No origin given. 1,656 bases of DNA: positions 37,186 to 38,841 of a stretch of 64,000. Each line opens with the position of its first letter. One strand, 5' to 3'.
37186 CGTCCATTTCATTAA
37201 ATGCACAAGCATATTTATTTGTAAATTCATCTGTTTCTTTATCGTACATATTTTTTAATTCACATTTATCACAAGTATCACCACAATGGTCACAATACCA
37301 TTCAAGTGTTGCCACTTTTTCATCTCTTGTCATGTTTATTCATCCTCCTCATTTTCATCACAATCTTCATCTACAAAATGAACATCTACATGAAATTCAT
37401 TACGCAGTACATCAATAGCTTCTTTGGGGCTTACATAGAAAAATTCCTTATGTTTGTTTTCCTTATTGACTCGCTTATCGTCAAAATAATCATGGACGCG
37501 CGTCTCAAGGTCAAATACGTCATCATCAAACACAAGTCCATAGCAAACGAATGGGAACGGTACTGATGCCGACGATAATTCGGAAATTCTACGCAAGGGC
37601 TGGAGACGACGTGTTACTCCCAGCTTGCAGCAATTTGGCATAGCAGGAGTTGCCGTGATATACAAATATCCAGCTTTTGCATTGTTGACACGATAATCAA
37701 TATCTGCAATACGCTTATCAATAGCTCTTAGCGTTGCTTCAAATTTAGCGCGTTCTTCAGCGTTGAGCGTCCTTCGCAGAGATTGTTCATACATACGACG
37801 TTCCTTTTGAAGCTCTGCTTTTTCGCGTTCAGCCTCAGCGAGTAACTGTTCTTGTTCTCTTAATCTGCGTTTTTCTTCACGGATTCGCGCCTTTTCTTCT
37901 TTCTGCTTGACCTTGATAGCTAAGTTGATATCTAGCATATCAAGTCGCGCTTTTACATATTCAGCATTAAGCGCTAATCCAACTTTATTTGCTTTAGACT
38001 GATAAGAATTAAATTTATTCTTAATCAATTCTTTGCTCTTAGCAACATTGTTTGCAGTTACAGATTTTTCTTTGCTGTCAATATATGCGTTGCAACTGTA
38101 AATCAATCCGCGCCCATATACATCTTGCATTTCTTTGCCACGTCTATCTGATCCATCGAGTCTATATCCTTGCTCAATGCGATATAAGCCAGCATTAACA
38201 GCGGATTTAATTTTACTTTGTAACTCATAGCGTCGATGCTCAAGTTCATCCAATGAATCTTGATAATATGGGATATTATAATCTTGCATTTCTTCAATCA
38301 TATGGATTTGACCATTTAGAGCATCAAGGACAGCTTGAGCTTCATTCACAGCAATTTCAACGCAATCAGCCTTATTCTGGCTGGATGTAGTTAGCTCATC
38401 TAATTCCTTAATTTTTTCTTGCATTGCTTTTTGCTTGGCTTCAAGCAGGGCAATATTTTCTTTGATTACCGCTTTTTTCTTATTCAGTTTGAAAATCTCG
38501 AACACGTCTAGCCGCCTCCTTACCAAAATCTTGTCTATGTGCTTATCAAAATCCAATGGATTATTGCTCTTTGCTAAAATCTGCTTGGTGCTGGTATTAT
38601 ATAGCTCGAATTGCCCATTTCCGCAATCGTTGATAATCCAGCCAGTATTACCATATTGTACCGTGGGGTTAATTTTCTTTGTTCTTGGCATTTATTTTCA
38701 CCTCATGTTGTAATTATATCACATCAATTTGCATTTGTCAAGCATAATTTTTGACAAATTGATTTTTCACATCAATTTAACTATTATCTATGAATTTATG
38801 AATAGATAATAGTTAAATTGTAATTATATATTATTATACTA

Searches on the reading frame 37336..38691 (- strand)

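Call 11: search_protein_families(library=phrogs, proteins=[window:37336-38691:-])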
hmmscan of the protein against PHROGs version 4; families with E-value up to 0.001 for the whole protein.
window:37336-38691:- (451 aa): 6 families
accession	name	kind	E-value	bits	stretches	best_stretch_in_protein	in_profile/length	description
phrog_1847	-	unknown function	1.7e-55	189.7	1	65-442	59-453/474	-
phrog_8430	-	unknown function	5.3e-22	79.2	1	230-432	172-384/439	-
phrog_16524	-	unknown function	1.5e-17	64.9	1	339-437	23-118/215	-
phrog_36333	-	unknown function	3.8e-13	50.4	1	341-448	4-107/199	-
phrog_681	-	DNA, RNA and nucleotide metabolism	1.3e-06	28.3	1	333-433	435-537/576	endonuclease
phrog_5032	-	unknown function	8.5e-06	26.5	1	336-411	73-145/178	-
